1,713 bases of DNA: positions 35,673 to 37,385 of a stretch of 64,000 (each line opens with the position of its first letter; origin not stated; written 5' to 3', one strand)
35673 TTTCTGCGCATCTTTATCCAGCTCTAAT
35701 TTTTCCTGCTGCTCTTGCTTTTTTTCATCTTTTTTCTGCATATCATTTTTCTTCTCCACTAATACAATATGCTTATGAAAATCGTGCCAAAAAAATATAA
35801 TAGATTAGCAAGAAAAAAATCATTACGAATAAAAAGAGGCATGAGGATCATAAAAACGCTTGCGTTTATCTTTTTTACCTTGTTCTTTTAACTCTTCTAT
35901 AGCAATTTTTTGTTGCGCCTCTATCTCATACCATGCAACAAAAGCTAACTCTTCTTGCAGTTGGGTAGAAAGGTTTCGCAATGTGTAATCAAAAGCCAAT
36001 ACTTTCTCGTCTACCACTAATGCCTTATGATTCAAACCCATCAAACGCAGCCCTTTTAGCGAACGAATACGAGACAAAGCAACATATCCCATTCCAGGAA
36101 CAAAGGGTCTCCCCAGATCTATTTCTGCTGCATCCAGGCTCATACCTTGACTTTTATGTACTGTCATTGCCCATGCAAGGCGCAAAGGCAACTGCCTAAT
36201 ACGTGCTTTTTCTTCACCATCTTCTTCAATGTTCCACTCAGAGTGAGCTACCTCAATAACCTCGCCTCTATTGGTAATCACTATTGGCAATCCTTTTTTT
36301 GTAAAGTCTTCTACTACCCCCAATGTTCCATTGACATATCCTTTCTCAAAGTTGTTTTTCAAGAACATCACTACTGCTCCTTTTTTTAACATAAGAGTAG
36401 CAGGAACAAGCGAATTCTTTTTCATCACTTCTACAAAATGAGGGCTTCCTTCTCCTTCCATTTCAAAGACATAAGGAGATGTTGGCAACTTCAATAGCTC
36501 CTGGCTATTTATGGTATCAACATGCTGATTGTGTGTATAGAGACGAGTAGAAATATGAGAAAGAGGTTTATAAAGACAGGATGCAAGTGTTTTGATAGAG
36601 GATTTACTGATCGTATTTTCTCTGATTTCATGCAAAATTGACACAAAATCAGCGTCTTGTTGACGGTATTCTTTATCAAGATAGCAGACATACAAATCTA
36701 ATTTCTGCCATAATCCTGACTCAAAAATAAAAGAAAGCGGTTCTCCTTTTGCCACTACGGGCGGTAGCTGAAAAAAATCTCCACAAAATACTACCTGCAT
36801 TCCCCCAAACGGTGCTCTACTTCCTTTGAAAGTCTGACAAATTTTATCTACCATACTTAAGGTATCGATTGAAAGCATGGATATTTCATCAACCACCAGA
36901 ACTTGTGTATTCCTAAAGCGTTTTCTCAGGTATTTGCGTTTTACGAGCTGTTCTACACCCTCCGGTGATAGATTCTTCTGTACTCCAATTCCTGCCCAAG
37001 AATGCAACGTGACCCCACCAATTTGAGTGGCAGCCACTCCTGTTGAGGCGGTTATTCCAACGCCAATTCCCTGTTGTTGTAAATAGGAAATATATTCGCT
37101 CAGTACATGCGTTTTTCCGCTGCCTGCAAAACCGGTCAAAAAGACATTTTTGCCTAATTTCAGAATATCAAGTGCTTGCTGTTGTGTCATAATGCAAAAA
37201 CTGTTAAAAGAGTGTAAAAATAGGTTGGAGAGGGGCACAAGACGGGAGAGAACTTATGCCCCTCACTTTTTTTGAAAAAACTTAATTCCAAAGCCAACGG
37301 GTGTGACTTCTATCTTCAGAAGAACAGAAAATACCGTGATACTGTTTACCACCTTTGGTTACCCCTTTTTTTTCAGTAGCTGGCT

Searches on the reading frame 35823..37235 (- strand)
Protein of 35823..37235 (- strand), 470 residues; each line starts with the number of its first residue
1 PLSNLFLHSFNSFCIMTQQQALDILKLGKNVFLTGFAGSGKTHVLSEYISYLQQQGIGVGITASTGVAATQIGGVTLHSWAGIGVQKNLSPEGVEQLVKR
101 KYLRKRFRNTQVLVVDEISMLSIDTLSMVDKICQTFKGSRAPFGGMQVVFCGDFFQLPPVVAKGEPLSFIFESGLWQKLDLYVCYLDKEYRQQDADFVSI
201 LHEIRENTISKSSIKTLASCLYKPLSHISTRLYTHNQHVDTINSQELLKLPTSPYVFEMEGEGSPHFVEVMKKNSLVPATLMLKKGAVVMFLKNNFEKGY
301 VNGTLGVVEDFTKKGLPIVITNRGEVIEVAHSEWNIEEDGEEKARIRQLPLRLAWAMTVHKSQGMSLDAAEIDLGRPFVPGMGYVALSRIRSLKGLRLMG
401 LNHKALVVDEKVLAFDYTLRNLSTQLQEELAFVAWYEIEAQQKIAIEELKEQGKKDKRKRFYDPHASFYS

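Call 54: search_protein_families(library=ncbifam, proteins=[window:35823-37235:-], max_evalue=1e-10)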
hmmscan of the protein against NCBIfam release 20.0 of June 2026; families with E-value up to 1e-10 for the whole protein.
window:35823-37235:- (470 aa): 4 families
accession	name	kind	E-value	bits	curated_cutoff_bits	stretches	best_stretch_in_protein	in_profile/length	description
TIGR01448.2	helicase_RecD2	equivalog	3.3e-23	81.7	500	1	17-215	320-500/713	SF1B family DNA helicase RecD2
TIGR01447.1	recD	equivalog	7.2e-15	54.6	310.15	0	20-244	155-389/597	exodeoxyribonuclease V subunit alpha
TIGR02768.1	TraA_Ti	equivalog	1.8e-13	49.7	590.45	0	282-391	614-708/751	Ti-type conjugative transfer relaxase TraA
NF010464.0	PRK13889.1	subfamily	2.3e-11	42.3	1015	0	285-392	603-695/992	conjugal transfer relaxase TraA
